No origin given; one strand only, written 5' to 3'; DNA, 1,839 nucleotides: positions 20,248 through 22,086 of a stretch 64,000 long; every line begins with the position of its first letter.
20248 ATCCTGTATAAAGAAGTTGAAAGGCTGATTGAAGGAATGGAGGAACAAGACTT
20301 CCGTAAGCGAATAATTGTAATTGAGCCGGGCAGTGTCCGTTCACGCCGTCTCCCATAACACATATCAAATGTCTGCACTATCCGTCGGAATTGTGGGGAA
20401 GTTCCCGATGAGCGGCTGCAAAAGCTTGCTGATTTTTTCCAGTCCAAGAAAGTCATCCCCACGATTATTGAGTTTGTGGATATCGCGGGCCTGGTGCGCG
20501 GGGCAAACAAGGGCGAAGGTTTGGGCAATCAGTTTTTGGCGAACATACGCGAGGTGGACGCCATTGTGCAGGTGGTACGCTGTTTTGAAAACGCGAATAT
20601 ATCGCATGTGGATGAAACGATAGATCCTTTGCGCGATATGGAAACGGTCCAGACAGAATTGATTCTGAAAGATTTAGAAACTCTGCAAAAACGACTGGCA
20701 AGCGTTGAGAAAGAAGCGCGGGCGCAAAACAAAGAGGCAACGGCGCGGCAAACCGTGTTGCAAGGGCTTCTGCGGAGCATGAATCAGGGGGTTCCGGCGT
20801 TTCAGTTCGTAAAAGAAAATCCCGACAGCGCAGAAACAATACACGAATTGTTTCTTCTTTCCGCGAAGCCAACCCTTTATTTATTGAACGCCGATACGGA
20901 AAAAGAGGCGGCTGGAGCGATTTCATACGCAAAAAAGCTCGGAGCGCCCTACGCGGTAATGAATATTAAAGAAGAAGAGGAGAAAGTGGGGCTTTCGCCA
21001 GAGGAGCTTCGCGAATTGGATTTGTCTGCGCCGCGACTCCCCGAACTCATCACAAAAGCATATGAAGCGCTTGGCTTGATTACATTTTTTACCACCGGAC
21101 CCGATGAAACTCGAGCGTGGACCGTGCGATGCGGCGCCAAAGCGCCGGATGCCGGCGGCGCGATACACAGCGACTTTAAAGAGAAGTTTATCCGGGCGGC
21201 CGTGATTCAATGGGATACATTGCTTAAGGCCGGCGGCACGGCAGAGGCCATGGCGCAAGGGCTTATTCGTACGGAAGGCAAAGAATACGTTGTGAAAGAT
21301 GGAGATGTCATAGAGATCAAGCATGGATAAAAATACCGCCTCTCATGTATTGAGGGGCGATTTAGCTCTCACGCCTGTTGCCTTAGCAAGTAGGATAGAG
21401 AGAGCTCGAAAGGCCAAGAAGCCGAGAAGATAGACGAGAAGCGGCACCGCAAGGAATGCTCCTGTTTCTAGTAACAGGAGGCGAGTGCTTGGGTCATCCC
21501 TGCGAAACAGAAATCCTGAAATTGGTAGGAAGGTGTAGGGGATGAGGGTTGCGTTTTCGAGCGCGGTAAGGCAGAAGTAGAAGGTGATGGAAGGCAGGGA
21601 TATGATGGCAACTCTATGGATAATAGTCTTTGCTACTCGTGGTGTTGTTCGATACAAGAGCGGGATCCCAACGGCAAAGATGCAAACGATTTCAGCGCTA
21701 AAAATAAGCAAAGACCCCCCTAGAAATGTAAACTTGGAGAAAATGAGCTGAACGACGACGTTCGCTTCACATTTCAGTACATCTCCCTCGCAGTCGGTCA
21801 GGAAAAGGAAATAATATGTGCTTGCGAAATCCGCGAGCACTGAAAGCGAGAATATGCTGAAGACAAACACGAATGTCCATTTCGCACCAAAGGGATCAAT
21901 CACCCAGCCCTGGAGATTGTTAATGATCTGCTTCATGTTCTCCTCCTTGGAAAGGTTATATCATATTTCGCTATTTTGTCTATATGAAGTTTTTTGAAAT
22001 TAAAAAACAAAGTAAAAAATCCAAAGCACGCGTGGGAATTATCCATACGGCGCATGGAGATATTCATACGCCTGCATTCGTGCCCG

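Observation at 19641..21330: ychF is broken by a DUF433/DUF5615 toxin-antitoxin cassette flanked by a duplicated gene start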

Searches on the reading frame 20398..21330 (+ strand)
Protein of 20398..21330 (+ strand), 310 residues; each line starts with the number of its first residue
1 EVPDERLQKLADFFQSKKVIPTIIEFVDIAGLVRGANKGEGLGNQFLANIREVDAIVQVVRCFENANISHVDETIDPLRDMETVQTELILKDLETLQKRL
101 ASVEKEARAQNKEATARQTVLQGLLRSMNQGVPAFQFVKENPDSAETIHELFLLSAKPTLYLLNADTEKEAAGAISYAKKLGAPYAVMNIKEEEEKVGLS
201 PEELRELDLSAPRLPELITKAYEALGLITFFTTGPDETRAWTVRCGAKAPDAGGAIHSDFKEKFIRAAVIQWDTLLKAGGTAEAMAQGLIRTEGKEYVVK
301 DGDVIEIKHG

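Call 3: search_protein_families(library=pfam, proteins=[window:20398-21330:+], max_evalue=0.01)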
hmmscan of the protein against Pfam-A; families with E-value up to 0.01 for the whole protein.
window:20398-21330:+ (310 aa): 3 families
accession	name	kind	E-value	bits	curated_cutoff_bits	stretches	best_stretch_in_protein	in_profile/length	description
PF06071.19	YchF-GTPase_C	-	2.3e-32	111.4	27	1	227-308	1-82/84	Protein of unknown function (DUF933)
PF01926.29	MMR_HSR1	-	7.2e-06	26.5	21.9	1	23-79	47-100/113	50S ribosome-binding GTPase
PF02181.28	FH2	-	0.0046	16.6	34.8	1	56-144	249-336/372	Formin Homology 2 Domain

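Call 7: find_related_loci(query=window:20398-21327:+, collection=genome_contigs, flank=5000)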
Query window:20398-21327:+ (310 aa) in genome_contigs; peptide patterns used: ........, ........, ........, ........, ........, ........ (x = any residue, [..] = any of these).
599 stretches matched a pattern (row limit reached: there are more); 412 encode a relative of the query (tblastn E <= 1e-3); the best 80 are kept; 80 distinct loci.
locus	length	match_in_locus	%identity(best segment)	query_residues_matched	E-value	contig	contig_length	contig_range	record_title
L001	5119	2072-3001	92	1-310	0e+0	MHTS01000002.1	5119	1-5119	MAG: Candidatus Wildermuthbacteria bacterium RIFCSPHIGHO2_01_FULL_48_27b rifcsphigho2_01_scaffold_102892, whole genome s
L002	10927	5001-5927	80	1-309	1e-167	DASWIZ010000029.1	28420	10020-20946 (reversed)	MAG TPA_asm: Candidatus Paceibacterota bacterium isolate SMAG_U2882 k141_256092, whole genome shotgun sequence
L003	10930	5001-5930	78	1-310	6e-164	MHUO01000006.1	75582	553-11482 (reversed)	MAG: Candidatus Wildermuthbacteria bacterium RIFOXYD1_FULL_50_12 rifoxyd1_full_scaffold_158, whole genome shotgun sequen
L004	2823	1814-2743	67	1-310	8e-151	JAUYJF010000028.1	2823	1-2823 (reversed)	MAG: Candidatus Yanofskybacteria bacterium isolate C24_metabat.bin.125 C24_k141_214226, whole genome shotgun sequence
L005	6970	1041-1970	65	1-310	3e-137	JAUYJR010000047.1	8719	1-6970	MAG: bacterium isolate C24_metabat.bin.158 C24_k141_82747, whole genome shotgun sequence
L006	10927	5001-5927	65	1-309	2e-132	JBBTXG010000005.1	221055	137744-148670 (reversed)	MAG: Patescibacteria group bacterium isolate H51-bin334_1 H51_bin334_1_000000000005, whole genome shotgun sequence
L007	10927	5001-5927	63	1-310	1e-126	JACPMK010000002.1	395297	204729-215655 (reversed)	MAG: Candidatus Wildermuthbacteria bacterium isolate NC_groundwater_547_Ag_S-0.1um_45_20 S35_SO-1_scaffold_531043, whole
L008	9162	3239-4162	65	1-310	6e-127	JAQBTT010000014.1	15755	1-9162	MAG: bacterium isolate casp150-mb.125 NODE_9647_length_15755_cov_0.082333, whole genome shotgun sequence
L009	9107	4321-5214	56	1-310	6e-109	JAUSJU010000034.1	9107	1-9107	MAG: bacterium isolate E14_metabat.bin.321 E14_k141_1745658, whole genome shotgun sequence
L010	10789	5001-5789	54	1-310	7e-98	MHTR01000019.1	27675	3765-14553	MAG: Candidatus Wildermuthbacteria bacterium RIFCSPHIGHO2_01_FULL_48_25 rifcsphigho2_01_scaffold_7187, whole genome shot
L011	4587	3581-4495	53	1-308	7e-98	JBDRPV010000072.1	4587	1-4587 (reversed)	MAG: Parcubacteria group bacterium isolate MEGAHIT-group-2.138 k141_623584, whole genome shotgun sequence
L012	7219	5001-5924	54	2-309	3e-97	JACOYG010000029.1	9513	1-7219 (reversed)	MAG: Candidatus Nealsonbacteria bacterium isolate NC_groundwater_173_Ag_S-0.1um_42_8 S4_GD2017_2_S1_scaffold_4995, whole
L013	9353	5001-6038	47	1-310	8e-97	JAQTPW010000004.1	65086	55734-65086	MAG: Candidatus Paceibacterota bacterium isolate STB_125 NODE_888_length_65086_cov_4.533783_Sandtown_B, whole genome sho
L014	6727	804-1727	53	2-309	2e-96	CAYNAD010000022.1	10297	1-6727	MAG TPA_asm: uncultured Candidatus Saccharibacteria bacterium isolate binchicken_co243_97 genome assembly, contig: NODE_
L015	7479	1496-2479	48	1-310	2e-95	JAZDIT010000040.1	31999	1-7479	MAG: Patescibacteria group bacterium isolate MEGAHIT-group-0.42 k141_13166197, whole genome shotgun sequence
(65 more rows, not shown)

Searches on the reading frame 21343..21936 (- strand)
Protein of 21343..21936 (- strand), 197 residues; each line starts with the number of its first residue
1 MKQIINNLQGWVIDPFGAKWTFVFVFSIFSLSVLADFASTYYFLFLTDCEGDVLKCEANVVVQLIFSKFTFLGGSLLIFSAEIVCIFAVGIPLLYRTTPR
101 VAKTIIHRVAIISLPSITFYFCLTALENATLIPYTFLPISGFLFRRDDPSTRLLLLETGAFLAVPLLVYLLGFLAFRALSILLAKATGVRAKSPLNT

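Call 3: search_protein_families(library=pfam, proteins=[window:21343-21936:-], max_evalue=0.01)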
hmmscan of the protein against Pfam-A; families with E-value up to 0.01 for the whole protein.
window:21343-21936:- (197 aa): 0 families

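Call 25: find_encoding_contigs(protein=window:21346-21936:-, flank=4000, max_places=10)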
Protein window:21346-21936:- (197 aa): 4 contigs read that carry it; 4 places shown.
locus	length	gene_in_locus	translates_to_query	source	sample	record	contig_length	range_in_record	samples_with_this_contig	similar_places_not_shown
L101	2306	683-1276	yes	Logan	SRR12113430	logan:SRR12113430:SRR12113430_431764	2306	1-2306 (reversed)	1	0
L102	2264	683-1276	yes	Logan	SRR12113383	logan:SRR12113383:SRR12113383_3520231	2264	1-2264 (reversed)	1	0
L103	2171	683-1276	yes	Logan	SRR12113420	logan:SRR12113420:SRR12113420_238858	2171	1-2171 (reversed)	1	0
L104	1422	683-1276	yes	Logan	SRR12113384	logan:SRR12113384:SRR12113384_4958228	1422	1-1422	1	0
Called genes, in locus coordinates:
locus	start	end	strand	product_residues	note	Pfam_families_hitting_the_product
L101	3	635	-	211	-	?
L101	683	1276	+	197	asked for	-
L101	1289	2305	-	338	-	?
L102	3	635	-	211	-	?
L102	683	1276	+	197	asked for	-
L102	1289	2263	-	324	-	?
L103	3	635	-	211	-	?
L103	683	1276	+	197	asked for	-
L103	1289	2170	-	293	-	?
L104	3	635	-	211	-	?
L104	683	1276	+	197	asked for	-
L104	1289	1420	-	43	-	?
